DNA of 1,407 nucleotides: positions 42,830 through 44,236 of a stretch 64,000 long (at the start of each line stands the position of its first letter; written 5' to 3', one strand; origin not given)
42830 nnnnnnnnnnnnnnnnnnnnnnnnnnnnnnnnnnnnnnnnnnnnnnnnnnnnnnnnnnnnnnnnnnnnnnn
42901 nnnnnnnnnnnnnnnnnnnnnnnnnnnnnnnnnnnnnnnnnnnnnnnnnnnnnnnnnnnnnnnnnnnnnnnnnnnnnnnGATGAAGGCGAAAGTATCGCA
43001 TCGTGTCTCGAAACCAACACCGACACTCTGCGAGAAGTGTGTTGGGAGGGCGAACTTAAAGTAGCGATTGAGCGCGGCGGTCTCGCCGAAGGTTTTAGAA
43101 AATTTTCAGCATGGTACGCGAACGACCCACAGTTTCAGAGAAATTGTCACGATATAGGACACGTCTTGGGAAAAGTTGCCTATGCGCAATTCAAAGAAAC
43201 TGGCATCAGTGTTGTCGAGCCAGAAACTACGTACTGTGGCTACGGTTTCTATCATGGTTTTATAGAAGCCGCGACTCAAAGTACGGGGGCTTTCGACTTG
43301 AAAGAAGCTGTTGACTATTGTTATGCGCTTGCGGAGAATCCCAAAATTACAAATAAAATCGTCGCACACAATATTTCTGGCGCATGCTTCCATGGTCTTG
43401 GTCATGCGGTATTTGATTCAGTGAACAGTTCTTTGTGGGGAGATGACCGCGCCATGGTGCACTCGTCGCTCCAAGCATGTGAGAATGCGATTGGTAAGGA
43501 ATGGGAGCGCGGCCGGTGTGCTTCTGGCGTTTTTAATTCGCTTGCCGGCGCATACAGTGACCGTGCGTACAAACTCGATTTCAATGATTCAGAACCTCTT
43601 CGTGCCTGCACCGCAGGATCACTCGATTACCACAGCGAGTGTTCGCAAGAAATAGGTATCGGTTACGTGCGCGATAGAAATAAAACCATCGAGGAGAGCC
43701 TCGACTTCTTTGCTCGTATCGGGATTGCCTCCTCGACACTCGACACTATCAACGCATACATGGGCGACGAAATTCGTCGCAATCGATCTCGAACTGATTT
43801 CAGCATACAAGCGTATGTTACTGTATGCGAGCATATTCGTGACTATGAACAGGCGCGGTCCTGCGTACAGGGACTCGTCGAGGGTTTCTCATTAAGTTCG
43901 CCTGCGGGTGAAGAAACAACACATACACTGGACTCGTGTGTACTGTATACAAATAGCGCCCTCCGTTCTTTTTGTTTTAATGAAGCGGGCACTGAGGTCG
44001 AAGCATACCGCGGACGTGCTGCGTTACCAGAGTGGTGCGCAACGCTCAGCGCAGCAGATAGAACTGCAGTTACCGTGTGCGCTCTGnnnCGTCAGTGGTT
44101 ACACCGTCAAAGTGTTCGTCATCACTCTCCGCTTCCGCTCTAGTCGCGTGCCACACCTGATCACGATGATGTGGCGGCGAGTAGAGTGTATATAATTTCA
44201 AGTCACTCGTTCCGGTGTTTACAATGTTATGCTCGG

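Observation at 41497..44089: Uncharacterised Cys-rich extracytoplasmic proteins: a cupredoxin-like domain lacking the copper Cys, fused to a repeated C-x-H-x-x-G-H motif domain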

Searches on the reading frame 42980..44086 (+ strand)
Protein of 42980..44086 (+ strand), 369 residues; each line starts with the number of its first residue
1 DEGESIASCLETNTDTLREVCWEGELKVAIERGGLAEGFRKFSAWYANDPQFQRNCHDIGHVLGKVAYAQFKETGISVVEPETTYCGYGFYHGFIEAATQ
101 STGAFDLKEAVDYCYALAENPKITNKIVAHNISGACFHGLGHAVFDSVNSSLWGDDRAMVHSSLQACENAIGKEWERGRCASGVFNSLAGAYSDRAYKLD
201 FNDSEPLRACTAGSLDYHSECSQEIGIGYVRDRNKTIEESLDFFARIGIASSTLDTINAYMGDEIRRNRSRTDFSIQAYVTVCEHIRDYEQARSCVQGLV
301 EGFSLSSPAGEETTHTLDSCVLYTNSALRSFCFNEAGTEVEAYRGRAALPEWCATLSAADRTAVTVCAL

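Call 29: search_protein_families(library=pfam, alignment_id=A2, max_evalue=1)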
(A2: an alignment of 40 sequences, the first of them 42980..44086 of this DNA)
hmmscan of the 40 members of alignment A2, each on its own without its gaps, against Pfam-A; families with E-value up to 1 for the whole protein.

A. member 1, window:42980-44086:+ (369 aa): 0 families

B. families by the number of members that match (of 40 scanned): 15 families
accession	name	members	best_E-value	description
PF13473.12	Cupredoxin_1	9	1.1e-07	Cupredoxin-like domain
PF00127.26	Copper-bind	2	0.16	Copper binding proteins, plastocyanin/azurin family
PF05814.16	Ac76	1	0.0096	Orf76 (Ac76)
PF22803.1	GBD_Y3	1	0.024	Glycan binding domain Y3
PF09114.16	MotA_activ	1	0.025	Transcription factor MotA, activation domain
PF02706.20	Wzz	1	0.027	Chain length determinant protein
PF02484.20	Rhabdo_NV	1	0.12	Rhabdovirus Non-virion protein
PF03929.21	PepSY_TM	1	0.15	PepSY-associated TM region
PF25641.1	Head_fiber_dimeric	1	0.15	Head fiber dimeric protein-like domain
PF10862.14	FcoT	1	0.16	FcoT-like thioesterase domain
PF13428.12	TPR_14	1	0.16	Tetratricopeptide repeat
PF02297.22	COX6B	1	0.16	Cytochrome oxidase c subunit VIb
PF02526.19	GBP_repeat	1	0.18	Glycophorin-binding protein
PF16772.10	TERF2_RBM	1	0.35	Telomeric repeat-binding factor 2 Rap1-binding motif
PF14715.11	FixP_N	1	0.66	N-terminal domain of cytochrome oxidase-cbb3, FixP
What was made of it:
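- On Sel1-like / TPR / HEAT helical repeats: Across 40 members scanned at E<=1, the only hit was one TPR_14 at E 0.16 (call 29).
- Closest known: Disulfide-bridged helical-repeat surface proteins. Different: No Sel1, TPR or HEAT Pfam signal in 40 members; a single TPR_14 hit at E 0.16 (call 29).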

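Call 30: search_solved_structures(query=A2, max_evalue=10, show_alignments=3)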
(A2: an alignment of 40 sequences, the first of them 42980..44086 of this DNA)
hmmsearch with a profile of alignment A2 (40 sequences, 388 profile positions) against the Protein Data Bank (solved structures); distinct sequences matched with E-value up to 10: 1.
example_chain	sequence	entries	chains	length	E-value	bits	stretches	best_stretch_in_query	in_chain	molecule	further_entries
6hxt_A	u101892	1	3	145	0.24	13.6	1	121-152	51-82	Coiled-coil domain-containing protein 61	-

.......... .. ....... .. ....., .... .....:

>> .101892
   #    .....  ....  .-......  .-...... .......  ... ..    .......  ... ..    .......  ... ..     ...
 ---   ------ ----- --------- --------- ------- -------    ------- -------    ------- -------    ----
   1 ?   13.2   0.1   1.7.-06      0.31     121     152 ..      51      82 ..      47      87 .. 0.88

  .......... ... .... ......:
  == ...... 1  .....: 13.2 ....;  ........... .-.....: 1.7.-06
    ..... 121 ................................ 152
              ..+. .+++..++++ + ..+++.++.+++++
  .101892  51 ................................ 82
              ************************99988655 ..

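Call 32: search_protein_representatives(alignment_id=A2)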
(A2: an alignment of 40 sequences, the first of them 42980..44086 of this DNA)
Query: 40 sequences, 388 profile positions. Proteins with E-value up to 0.001 (for the whole library): 5571; up to 1e-10: 3413; up to 1e-30: 772. The best 150 are listed.
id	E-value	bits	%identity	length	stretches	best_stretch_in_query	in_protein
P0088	1.5e-134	465.3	-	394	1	7-387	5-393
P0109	4.7e-131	453.8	-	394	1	12-386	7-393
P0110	2.0e-127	441.9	-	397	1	9-386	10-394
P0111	2.0e-127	441.9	-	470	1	28-386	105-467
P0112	1.2e-126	439.3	-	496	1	12-386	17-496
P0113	3.9e-126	437.6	-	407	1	9-387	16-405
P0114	5.3e-125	433.9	-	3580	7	16-385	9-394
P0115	3.5e-124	431.2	-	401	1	13-385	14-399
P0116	4.6e-123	427.5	-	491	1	28-385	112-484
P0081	6.6e-123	427.0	-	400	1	6-387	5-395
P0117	3.6e-122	424.5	-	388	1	12-386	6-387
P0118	8.7e-122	423.3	-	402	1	7-386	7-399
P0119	1.8e-120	419.0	-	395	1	14-385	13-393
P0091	3.4e-120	418.1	-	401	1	5-386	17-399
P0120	5.2e-120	417.4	-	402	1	9-387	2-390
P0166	8.5e-109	380.5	-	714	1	9-386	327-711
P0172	6.0e-108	377.7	-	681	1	35-386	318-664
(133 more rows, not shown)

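Call 34: find_related_loci(query=A2, collection=genome_contigs, flank=8000)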
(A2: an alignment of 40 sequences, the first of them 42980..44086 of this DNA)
Query A2 (369 aa) in genome_contigs; peptide patterns used: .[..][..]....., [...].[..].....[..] (x = any residue, [..] = any of these).
254 stretches matched a pattern; 193 encode a relative of the query (tblastn E <= 1e-3); the best 80 are kept; 76 distinct loci.
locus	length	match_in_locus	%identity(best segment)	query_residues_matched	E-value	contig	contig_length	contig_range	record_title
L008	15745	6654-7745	39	1-363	6e-83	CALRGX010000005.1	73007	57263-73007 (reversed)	MAG: Parcubacteria group bacterium isolate TrH-25oct19-144 genome assembly, contig: TrH-25oct19-C463, whole genome shotg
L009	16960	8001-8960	39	2-324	6e-80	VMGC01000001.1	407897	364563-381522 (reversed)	MAG: Parcubacteria group bacterium Gr01-1014_8 G01um10148_scaffold_9, whole genome shotgun sequence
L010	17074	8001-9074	36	3-362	2e-74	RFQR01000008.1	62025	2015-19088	MAG: bacterium isolate WB4_3_0878 contig_100_7, whole genome shotgun sequence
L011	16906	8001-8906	37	2-312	1e-67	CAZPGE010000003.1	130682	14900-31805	MAG TPA_asm: uncultured Candidatus Saccharibacteria bacterium isolate ERP113451_co1_69 genome assembly, contig: NODE_53_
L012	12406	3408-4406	35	3-344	1e-66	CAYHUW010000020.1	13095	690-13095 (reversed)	MAG TPA_asm: uncultured Candidatus Saccharibacteria bacterium isolate ERP119705_co17_1001 genome assembly, contig: NODE_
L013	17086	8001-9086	32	1-365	2e-64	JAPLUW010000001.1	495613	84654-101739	MAG: Candidatus Adlerbacteria bacterium isolate LacPavin_0818_WC45_MAG_49_12 LacPavin_0818_WC45_scaffold_276048, whole g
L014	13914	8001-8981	35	3-336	4e-64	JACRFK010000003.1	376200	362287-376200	MAG: Candidatus Kaiserbacteria bacterium isolate NC_groundwater_1723_Pr3_B-0.1um_55_32 SR-2_scaffold_141_1109351, whole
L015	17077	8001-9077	31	4-365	7e-64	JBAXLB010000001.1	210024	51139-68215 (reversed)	MAG: Candidatus Adlerbacteria bacterium isolate ELA416 MAG416_1, whole genome shotgun sequence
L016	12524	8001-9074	34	3-367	1e-63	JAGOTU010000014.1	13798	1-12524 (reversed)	MAG: Candidatus Paceibacterota bacterium isolate Gw_Eff_bin_443 Gw_Eff_10480_length_13798_cov_7.729208, whole genome sho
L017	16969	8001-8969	35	1-332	7e-62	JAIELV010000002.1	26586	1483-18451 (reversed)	MAG: Patescibacteria group bacterium isolate co.spades.CONCOCT.1kb_121 c_000000000130, whole genome shotgun sequence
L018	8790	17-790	40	45-312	8e-61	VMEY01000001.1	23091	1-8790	MAG: Parcubacteria group bacterium Athens0416_74 Athens041674_scaffold_1190, whole genome shotgun sequence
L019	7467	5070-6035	33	1-332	2e-60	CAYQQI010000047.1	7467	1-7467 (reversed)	MAG TPA_asm: uncultured Candidatus Saccharibacteria bacterium isolate binchicken_co264_107 genome assembly, contig: NODE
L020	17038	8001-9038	33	3-356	1e-60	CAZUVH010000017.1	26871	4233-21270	MAG TPA_asm: uncultured Candidatus Saccharibacteria bacterium isolate SRP287051_co2_176 genome assembly, contig: NODE_36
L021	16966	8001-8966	33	1-332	6e-60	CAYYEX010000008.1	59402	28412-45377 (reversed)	MAG TPA_asm: uncultured Candidatus Saccharibacteria bacterium isolate ERP113451_co1_280 genome assembly, contig: NODE_37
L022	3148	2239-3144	34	17-326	2e-56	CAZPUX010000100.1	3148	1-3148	MAG TPA_asm: uncultured Candidatus Saccharibacteria bacterium isolate SRP193066_co2_430 genome assembly, contig: NODE_18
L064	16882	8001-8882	30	21-320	2e-36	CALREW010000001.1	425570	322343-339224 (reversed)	MAG: Candidatus Nomurabacteria bacterium isolate Ike-100m-41 genome assembly, contig: Ike-100-c2, whole genome shotgun s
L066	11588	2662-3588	32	6-320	3e-36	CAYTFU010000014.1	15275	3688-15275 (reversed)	MAG TPA_asm: uncultured Candidatus Saccharibacteria bacterium isolate ERP113451_co1_10 genome assembly, contig: NODE_454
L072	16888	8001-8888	26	4-312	4e-34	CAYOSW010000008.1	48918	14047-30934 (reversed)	MAG TPA_asm: uncultured Gammaproteobacteria bacterium isolate binchicken_co105_397 genome assembly, contig: NODE_806_len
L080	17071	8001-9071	29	1-359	1e-32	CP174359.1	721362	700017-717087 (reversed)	MAG: Patescibacteria group bacterium UBA2163 chromosome, complete genome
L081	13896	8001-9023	26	4-356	1e-32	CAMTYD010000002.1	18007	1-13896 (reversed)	MAG: uncultured Parcubacteria group bacterium isolate G02_MAG_00011 genome assembly, contig: G02_MAG_00011_000000000002,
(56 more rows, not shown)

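Call 55: search_protein_families(library=pfam, proteins=[P0166, P0172, P0114, L066:4967-6574:-], max_evalue=0.01)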
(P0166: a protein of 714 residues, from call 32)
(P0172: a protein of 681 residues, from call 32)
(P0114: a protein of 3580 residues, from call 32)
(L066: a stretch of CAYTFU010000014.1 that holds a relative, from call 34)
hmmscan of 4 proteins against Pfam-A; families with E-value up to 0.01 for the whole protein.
P0166 (714 aa): 0 families

P0172 (681 aa): 5 families
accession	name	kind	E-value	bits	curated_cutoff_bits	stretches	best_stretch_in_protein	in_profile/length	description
PF02230.22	Abhydrolase_2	-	9.4e-09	35.9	23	1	55-204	9-149/217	Phospholipase/Carboxylesterase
PF01738.24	DLH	-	0.00015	21.9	21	0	54-193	8-129/217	Dienelactone hydrolase family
PF20434.5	BD-FAE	-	0.0014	18.6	26.8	0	152-181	81-110/215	BD-FAE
PF07859.19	Abhydrolase_3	-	0.0044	17.3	25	0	138-184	49-95/210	alpha/beta hydrolase fold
PF00756.26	Esterase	-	0.0089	16.3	22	0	45-185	8-140/251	Putative esterase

P0114 (3580 aa): 4 families
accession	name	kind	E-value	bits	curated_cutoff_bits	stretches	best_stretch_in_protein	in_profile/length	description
PF00933.27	Glyco_hydro_3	-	6e-61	207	27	1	3093-3402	2-315/316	Glycosyl hydrolase family 3 N terminal domain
PF01816.23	LRV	-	4.5e-10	39.7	21.6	1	3438-3463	1-26/26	Leucine rich repeat variant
PF02985.28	HEAT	-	0.00026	21.4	23.5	0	3427-3446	3-22/31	HEAT repeat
PF13646.12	HEAT_2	-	0.00091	19.9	27.7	0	3505-3566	3-74/88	HEAT repeats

L066:4967-6574:- (535 aa): 0 families
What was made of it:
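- Rare fusions are to hydrolases (an esterase and GH3), not to metal-handling domains (call 55). It occurs as an appendage to hydrolases (esterase, GH3), as binding modules do (call 55). Fusions with an alpha/beta-hydrolase esterase (P0172) and with GH3 (P0114) (call 55).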

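Call 66: search_solved_structures(query=A5, max_evalue=10, show_alignments=3)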
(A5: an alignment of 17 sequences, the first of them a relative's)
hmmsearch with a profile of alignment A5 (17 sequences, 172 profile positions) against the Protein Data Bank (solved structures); distinct sequences matched with E-value up to 10: 16.
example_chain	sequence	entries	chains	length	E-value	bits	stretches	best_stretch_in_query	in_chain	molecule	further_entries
2j3s_A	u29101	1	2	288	0.0052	19.6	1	97-126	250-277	FILAMIN-A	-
4p3w_A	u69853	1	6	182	0.15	14.9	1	97-129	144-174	Filamin-A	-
2ee6_A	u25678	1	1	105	0.27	14.1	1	97-123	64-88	Filamin-B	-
2k9u_A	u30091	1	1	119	0.42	13.4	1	97-129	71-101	Gamma filamin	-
7sc4_A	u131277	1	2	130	0.45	13.3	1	97-140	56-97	Filamin-A/Integrin alpha-IIb light chain, form 2 chimera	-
2dj4_A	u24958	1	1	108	0.56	13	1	97-136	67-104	Filamin-B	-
9lxg_A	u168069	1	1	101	0.58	13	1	97-133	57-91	Filamin-A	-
2mtp_A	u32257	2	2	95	0.59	12.9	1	97-131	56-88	Filamin-A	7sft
2w0p_A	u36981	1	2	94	0.6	12.9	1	97-131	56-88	FILAMIN-A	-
2brq_A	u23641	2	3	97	0.65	12.8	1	97-131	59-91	FILAMIN A | FILAMIN-A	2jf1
9lwx_D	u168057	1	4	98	0.67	12.8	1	97-131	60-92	Filamin-A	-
3isw_A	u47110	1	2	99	0.69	12.7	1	97-131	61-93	Filamin-A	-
5xr1_A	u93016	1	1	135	1.3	11.9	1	97-129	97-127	C-terminal peptide of Integrin beta-2,Filamin-A IG21 domain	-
7vzo_A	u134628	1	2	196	1.3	11.9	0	98-120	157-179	Filamin C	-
7ouu_A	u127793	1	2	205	1.8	11.4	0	99-118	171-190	Isoform 2 of Filamin-C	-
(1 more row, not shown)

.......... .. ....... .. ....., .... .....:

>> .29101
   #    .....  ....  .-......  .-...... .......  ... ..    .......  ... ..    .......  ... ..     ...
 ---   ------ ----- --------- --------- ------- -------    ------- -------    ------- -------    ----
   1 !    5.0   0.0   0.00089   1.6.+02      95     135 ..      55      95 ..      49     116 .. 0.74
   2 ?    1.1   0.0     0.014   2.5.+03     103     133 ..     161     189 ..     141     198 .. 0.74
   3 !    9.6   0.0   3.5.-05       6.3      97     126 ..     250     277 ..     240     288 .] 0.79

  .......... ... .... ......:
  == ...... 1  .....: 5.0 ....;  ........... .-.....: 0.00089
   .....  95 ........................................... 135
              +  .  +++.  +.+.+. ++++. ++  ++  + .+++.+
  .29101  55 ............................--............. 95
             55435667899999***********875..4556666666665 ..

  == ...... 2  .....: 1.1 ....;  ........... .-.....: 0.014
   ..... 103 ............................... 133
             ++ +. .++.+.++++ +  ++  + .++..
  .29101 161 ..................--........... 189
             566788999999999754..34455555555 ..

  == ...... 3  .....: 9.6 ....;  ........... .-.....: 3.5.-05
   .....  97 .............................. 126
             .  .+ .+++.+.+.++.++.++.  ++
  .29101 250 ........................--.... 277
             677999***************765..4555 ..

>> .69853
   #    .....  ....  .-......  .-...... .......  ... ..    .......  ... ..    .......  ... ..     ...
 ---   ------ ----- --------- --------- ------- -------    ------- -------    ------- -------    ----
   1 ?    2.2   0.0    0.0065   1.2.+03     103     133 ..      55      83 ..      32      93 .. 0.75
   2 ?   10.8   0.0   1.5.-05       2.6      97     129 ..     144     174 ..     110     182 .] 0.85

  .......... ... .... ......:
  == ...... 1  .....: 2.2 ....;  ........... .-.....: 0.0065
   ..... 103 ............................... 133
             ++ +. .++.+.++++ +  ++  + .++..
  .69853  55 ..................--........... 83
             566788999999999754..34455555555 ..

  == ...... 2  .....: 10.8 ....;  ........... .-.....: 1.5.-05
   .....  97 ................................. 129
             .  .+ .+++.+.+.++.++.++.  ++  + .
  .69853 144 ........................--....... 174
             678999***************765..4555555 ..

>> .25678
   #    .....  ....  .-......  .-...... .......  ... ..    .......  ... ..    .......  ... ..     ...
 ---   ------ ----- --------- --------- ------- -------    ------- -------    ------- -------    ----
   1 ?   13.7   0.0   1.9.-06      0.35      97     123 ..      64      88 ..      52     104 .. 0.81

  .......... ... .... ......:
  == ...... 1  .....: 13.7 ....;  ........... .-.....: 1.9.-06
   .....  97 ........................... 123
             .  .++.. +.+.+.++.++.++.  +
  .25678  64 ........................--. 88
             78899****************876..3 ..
